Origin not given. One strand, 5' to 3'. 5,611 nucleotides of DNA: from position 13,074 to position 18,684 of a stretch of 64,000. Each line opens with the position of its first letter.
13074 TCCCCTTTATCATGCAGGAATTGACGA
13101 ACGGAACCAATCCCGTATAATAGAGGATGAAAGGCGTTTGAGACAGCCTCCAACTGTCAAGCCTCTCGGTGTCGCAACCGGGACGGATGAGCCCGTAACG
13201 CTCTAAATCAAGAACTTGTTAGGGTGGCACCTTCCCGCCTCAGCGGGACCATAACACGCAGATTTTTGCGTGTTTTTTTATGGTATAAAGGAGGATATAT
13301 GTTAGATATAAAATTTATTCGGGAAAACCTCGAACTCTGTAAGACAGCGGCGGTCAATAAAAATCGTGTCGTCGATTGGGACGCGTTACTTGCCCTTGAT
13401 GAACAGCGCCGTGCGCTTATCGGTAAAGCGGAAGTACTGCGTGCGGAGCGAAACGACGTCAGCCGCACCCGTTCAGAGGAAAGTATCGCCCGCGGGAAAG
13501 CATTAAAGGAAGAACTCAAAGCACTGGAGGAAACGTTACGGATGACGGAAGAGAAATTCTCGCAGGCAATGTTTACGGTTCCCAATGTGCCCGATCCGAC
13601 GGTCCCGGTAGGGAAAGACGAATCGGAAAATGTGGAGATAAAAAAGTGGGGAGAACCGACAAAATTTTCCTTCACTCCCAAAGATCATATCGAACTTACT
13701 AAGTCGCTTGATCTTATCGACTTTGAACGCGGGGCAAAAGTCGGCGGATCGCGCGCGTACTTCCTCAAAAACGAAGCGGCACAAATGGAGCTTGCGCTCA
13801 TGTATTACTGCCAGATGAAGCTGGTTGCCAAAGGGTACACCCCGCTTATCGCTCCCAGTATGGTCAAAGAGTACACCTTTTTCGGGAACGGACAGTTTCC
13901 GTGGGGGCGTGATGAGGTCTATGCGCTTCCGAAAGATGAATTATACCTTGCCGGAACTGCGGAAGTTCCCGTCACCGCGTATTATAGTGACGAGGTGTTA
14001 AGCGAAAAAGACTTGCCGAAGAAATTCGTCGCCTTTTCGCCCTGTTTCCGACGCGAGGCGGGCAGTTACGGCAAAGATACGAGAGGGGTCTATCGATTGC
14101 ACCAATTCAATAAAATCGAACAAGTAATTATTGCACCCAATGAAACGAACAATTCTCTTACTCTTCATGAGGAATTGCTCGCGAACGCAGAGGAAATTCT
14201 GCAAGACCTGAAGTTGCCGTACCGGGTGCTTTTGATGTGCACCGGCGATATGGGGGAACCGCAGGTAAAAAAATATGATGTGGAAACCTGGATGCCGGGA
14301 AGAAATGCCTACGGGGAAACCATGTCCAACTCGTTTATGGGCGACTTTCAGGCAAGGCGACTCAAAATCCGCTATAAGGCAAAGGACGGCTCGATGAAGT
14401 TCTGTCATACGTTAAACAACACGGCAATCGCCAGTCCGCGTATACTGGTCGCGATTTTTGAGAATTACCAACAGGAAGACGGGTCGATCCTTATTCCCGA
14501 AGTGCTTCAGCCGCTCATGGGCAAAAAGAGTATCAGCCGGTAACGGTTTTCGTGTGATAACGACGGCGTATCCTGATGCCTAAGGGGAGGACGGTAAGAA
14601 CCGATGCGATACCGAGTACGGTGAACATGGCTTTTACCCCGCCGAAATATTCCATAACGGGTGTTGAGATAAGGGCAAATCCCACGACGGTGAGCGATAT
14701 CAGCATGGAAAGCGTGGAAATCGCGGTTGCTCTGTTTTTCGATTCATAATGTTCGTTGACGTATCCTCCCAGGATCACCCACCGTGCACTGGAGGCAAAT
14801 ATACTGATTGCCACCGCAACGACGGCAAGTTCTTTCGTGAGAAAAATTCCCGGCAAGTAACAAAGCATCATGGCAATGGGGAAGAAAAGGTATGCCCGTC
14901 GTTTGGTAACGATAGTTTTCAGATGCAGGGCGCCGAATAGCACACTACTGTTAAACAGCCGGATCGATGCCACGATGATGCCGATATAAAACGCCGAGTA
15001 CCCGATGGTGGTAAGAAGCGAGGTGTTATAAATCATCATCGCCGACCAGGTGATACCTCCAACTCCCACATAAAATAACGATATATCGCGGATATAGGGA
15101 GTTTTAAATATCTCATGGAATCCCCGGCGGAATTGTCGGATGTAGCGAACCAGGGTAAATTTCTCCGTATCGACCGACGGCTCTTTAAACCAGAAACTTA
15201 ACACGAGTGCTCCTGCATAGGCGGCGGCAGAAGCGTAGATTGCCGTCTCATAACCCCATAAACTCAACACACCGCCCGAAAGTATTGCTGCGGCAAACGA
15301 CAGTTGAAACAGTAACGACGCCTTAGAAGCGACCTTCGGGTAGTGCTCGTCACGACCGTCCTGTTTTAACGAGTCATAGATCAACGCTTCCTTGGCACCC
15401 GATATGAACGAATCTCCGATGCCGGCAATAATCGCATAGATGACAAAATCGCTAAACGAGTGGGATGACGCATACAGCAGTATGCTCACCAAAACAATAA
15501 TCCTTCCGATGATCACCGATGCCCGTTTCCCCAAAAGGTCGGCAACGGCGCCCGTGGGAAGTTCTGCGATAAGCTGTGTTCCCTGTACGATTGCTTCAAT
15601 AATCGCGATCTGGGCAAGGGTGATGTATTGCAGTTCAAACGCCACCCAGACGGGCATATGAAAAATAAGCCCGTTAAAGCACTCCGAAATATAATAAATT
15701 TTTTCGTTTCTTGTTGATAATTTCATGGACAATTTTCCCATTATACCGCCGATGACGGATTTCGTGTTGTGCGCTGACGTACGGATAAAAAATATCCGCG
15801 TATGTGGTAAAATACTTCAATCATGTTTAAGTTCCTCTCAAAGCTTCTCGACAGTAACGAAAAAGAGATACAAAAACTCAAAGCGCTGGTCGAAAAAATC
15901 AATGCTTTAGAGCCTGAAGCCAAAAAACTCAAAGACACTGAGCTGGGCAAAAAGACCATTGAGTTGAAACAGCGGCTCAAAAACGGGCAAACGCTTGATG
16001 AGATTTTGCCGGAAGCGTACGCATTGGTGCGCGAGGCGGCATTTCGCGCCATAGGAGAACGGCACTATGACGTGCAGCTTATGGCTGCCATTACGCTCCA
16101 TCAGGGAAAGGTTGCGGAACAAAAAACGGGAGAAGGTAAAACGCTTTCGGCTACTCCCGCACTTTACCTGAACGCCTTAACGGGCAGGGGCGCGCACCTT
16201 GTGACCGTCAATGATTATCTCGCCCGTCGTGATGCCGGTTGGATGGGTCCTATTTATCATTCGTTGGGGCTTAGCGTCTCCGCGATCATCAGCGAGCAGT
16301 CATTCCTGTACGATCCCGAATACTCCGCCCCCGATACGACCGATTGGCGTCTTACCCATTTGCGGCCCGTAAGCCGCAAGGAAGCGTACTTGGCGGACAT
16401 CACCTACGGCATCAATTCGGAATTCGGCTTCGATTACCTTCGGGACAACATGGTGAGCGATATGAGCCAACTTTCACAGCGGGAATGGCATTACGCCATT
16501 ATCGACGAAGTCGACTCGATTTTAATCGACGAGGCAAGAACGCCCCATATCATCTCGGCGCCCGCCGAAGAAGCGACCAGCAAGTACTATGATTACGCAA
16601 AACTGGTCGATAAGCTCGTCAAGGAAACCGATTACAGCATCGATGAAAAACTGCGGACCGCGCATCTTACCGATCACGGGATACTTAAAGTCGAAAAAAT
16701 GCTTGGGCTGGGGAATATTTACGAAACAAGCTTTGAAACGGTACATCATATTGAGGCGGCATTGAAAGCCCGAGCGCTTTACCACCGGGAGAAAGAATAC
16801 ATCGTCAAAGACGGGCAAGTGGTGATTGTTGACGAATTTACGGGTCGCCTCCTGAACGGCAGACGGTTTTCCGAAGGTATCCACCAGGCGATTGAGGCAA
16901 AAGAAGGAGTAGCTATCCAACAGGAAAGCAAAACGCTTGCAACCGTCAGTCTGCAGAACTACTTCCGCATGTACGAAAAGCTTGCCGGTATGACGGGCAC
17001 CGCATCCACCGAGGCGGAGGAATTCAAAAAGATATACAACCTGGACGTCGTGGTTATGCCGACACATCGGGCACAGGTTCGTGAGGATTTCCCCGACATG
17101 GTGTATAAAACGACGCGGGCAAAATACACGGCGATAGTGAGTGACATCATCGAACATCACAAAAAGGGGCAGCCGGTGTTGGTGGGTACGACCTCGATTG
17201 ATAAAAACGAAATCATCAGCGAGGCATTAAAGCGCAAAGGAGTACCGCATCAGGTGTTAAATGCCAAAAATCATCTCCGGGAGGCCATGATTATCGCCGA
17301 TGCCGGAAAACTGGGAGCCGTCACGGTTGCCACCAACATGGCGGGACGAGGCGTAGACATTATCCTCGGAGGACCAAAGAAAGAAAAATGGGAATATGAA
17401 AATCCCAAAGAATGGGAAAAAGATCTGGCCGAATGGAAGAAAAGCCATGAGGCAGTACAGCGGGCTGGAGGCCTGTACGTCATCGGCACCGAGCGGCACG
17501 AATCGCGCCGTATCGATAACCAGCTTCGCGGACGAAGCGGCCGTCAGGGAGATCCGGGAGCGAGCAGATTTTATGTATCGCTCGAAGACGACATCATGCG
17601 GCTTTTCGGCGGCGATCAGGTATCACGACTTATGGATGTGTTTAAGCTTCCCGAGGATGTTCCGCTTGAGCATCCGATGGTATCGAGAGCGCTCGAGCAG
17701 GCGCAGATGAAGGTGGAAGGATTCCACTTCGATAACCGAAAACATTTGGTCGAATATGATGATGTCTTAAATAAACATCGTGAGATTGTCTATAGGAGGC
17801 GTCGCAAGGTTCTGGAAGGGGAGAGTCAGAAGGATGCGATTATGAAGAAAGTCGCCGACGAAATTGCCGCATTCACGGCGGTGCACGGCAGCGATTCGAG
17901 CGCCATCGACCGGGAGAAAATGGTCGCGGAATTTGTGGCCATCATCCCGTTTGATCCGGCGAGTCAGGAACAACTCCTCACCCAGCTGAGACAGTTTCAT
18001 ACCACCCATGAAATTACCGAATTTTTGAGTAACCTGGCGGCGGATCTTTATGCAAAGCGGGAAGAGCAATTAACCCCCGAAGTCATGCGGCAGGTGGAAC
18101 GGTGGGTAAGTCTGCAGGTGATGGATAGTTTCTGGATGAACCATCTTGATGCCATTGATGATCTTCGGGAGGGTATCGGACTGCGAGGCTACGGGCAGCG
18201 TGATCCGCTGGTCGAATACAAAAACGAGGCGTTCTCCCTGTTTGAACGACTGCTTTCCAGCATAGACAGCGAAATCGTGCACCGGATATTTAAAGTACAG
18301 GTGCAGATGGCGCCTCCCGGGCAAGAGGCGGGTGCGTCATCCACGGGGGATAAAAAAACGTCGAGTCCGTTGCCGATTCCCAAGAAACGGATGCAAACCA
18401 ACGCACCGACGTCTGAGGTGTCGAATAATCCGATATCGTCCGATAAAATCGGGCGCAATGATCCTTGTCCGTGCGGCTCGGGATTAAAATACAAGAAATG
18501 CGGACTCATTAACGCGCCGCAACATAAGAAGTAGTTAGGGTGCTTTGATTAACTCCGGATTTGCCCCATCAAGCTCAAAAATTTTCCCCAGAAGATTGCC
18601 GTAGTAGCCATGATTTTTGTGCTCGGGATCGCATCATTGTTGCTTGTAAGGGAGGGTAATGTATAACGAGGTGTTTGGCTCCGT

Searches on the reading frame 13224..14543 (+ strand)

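Call 62: search_protein_families(library=pfam, proteins=[window:13224-14543:+], max_evalue=0.00001)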
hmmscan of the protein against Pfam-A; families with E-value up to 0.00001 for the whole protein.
window:13224-14543:+ (439 aa): 2 families
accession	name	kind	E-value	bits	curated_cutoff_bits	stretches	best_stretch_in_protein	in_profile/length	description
PF00587.30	tRNA-synt_2b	-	1.1e-33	117.3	29.3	1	237-415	8-179/179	tRNA synthetase class II core domain (G, H, P, S and T)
PF02403.27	Seryl_tRNA_N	-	6e-20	71.9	28.2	1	26-123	1-108/108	Seryl-tRNA synthetase N-terminal domain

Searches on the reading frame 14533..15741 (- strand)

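Call 62: search_protein_families(library=pfam, proteins=[window:14533-15741:-], max_evalue=0.00001)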
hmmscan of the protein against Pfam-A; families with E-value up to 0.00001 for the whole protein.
window:14533-15741:- (402 aa): 1 family
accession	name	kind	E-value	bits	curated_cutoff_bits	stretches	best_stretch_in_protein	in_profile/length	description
PF07690.21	MFS_1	-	1e-22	81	33.4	1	28-299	18-286/347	Major Facilitator Superfamily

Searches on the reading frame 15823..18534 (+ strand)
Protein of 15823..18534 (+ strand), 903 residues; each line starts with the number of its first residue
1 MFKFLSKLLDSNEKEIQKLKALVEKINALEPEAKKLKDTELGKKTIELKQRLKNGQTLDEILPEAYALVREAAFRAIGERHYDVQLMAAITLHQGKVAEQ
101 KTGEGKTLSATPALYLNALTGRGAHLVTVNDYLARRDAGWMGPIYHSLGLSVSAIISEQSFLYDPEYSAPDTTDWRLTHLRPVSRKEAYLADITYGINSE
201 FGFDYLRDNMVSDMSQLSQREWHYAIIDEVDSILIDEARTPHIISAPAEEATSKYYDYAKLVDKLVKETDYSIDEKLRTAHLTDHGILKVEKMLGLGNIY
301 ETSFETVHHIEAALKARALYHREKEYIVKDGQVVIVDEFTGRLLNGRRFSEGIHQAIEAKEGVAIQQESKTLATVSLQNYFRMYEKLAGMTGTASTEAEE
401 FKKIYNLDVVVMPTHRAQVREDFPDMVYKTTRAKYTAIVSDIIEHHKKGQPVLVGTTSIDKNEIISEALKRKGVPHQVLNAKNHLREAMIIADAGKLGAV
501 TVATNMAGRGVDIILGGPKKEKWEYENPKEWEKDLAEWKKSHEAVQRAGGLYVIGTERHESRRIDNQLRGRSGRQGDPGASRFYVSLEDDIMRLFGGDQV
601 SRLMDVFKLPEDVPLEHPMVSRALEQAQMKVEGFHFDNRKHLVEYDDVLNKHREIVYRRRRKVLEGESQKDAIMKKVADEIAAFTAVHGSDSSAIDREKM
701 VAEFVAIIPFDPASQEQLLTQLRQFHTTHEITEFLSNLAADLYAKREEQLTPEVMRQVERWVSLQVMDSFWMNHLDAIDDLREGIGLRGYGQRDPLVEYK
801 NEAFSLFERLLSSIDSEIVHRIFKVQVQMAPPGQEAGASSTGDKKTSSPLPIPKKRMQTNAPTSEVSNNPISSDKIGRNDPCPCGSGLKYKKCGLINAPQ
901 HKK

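Call 62: search_protein_families(library=pfam, proteins=[window:15823-18534:+], max_evalue=0.00001)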
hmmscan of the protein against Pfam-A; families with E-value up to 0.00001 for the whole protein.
window:15823-18534:+ (903 aa): 5 families
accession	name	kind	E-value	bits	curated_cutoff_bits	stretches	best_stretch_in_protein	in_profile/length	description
PF07517.20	SecA_DEAD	-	1.3e-116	389.4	24.6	1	7-402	3-290/290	SecA DEAD-like domain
PF21090.3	P-loop_SecA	-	6.2e-86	287.7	27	1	419-612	3-205/205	SecA P-loop domain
PF07516.18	SecA_SW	-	1.1e-59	202.3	26.7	1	614-826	1-200/200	SecA Wing and Scaffold domain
PF01043.26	SecA_PP_bind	-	5.3e-38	130.4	23.5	1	251-358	2-110/110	SecA preprotein cross-linking domain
PF02810.21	SEC-C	-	4.7e-08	33.2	20.4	1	878-893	1-16/19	SEC-C motif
